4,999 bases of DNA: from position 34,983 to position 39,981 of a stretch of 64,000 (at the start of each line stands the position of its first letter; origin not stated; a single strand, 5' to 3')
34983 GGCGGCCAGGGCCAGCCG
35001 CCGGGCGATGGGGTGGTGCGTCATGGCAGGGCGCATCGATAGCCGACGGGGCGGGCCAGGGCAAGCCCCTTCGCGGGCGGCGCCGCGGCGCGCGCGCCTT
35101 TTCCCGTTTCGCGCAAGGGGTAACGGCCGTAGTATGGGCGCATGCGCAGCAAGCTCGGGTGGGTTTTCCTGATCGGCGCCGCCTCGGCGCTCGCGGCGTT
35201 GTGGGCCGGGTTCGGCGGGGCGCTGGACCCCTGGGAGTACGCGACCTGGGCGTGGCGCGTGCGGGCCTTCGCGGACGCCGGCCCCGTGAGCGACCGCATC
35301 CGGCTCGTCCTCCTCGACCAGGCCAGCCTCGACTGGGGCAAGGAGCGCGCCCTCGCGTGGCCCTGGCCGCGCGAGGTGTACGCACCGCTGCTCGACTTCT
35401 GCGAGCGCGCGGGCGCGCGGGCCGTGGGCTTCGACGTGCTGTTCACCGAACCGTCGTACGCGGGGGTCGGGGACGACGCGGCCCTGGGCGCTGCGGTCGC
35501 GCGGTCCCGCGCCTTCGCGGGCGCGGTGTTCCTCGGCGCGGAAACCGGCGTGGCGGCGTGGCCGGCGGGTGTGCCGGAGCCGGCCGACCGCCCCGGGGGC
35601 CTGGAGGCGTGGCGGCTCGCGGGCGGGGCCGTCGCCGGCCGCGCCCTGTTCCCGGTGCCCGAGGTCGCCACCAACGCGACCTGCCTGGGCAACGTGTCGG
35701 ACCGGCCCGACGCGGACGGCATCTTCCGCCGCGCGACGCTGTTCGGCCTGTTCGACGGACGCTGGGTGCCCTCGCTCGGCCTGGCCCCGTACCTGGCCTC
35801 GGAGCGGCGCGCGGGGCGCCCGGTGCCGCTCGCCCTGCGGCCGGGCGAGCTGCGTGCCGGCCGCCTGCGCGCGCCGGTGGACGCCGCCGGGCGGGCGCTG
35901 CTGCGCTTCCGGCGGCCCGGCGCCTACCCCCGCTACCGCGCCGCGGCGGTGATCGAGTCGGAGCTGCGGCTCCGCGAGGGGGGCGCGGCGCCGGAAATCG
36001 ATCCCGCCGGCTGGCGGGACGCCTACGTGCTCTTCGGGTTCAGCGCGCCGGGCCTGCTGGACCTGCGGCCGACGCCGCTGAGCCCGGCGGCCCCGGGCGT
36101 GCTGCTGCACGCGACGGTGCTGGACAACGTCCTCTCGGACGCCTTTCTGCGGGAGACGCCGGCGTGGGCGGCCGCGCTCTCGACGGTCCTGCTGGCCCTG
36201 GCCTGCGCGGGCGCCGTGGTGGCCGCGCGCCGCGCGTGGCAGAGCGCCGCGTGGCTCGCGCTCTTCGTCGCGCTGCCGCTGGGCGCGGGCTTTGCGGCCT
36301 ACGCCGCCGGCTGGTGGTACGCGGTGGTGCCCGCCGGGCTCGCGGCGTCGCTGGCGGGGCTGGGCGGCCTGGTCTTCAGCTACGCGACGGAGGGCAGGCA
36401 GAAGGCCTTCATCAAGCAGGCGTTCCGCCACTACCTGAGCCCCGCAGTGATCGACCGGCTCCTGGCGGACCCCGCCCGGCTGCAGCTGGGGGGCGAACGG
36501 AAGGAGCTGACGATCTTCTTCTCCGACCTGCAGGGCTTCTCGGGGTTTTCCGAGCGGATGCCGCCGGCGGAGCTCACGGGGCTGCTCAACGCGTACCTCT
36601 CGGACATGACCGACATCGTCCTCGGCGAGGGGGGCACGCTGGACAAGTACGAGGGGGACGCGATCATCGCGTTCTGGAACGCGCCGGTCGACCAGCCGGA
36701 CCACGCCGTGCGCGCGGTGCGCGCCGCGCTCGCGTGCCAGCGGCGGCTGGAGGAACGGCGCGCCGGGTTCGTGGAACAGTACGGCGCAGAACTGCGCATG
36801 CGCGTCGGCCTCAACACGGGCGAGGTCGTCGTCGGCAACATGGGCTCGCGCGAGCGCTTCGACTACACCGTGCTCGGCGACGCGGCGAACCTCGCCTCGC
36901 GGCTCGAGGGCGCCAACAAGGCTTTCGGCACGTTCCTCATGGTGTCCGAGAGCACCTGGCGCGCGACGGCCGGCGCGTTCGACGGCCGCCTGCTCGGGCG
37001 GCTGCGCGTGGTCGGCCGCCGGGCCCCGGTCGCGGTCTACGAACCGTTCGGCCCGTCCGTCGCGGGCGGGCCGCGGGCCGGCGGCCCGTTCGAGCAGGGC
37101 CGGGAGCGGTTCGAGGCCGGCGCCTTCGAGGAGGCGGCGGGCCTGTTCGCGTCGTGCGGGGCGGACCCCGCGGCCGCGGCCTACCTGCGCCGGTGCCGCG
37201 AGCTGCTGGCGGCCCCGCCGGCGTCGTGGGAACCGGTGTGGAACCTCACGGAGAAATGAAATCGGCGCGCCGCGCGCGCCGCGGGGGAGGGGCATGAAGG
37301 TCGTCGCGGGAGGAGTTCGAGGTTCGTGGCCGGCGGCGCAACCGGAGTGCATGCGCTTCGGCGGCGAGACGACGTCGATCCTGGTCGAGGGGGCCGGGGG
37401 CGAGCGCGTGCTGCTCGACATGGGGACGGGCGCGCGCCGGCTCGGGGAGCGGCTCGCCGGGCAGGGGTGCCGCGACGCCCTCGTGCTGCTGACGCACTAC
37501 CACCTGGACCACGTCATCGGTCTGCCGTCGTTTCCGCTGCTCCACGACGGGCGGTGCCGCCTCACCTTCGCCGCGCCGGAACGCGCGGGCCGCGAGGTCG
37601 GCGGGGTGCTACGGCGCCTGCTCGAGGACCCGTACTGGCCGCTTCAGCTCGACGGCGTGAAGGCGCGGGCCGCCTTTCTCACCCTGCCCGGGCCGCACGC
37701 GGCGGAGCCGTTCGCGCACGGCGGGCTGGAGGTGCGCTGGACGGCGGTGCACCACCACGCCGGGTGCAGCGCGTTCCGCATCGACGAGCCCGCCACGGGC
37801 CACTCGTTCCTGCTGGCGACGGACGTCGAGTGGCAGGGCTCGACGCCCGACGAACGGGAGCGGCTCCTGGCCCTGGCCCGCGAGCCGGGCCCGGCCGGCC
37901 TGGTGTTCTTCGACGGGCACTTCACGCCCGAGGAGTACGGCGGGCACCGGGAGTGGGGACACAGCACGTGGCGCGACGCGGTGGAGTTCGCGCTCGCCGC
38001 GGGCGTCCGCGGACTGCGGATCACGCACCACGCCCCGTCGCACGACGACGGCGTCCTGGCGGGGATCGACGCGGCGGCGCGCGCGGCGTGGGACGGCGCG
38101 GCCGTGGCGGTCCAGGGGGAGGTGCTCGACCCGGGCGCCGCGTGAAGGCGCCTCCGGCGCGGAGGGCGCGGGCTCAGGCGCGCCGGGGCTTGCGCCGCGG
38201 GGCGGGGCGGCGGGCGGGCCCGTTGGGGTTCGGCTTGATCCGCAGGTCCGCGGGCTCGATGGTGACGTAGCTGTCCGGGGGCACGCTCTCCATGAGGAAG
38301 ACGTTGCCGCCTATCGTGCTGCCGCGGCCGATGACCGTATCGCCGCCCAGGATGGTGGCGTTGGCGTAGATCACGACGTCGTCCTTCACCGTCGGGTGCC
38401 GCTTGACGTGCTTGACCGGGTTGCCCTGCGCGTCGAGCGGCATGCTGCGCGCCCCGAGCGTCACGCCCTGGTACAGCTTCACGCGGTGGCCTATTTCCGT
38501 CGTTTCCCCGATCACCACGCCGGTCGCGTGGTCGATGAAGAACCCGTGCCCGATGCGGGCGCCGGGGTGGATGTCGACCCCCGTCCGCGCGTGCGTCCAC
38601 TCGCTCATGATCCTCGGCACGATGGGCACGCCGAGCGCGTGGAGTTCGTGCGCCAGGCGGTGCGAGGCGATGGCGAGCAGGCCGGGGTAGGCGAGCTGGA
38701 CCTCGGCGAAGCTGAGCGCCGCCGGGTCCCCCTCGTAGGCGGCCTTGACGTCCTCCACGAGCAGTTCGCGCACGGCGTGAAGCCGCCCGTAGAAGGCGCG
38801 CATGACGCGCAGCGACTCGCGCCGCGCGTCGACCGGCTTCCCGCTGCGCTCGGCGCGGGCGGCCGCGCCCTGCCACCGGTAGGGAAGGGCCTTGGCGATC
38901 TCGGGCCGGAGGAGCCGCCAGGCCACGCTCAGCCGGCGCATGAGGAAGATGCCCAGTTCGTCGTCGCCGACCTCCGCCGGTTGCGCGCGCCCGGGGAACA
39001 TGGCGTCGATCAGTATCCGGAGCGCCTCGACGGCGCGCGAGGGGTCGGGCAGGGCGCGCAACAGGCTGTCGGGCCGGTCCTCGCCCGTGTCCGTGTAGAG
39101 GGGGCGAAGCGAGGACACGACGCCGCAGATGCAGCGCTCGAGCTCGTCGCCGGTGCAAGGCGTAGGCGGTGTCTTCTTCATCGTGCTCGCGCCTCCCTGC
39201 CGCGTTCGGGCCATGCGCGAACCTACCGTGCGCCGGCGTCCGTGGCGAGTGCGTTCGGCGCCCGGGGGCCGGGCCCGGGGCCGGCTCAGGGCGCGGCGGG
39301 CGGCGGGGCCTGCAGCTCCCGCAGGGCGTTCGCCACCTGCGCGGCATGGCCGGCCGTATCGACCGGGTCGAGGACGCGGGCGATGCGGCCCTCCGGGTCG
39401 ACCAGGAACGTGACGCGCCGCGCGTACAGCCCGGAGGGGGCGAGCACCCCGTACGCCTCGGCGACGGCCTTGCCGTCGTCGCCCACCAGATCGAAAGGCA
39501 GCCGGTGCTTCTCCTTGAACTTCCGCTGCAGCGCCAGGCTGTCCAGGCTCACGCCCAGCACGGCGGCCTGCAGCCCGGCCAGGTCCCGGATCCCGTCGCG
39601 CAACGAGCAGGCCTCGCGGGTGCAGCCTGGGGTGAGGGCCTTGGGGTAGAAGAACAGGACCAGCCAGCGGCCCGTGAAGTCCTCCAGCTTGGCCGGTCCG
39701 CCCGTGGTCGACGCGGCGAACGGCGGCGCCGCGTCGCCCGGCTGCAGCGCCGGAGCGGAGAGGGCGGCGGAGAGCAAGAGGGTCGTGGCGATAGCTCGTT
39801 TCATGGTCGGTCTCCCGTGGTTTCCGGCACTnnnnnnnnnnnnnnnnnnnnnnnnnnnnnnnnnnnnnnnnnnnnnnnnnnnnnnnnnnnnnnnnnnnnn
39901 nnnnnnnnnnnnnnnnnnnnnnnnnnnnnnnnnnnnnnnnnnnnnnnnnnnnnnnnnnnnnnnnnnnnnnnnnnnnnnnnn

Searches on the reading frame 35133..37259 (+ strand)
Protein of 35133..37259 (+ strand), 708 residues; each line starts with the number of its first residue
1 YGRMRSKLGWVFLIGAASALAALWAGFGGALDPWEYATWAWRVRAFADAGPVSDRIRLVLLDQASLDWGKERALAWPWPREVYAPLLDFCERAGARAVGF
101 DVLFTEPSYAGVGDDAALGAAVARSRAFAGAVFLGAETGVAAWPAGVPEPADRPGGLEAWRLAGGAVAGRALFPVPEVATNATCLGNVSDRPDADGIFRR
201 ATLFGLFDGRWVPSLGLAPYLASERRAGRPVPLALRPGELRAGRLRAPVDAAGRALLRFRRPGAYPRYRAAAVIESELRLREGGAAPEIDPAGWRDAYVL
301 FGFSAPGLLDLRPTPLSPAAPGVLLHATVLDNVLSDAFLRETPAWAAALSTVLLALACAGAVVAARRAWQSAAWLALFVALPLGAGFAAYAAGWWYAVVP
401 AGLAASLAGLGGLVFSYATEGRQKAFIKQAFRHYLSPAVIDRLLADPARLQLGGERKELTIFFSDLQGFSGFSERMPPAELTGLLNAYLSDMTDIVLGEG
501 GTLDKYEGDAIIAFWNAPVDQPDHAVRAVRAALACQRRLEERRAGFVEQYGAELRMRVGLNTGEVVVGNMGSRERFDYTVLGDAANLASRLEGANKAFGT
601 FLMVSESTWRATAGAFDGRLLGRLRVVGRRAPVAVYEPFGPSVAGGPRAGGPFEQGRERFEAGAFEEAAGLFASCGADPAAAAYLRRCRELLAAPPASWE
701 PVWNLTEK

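Call 8: search_protein_families(library=pfam, proteins=[window:35133-37259:+], max_evalue=0.001)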
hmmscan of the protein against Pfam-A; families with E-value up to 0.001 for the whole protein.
window:35133-37259:+ (708 aa): 2 families
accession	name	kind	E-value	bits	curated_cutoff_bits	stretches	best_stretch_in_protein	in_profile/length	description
PF05226.16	CHASE2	-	3.6e-47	161.5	26.3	1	22-356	9-252/257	CHASE2 domain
PF00211.25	Guanylate_cyc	-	2.7e-18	66.7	21.9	1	457-629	7-173/183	Adenylate and Guanylate cyclase catalytic domain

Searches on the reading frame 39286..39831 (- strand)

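Call 8: search_protein_families(library=pfam, proteins=[window:39286-39831:-], max_evalue=0.001)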
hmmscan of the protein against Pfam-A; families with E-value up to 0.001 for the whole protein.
window:39286-39831:- (181 aa): 2 families
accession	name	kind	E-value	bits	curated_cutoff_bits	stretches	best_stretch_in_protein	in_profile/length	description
PF00578.27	AhpC-TSA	-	1.4e-32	112.7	26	1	31-151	1-122/124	AhpC/TSA family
PF08534.16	Redoxin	-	3.4e-17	63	26.6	1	30-159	1-137/148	Redoxin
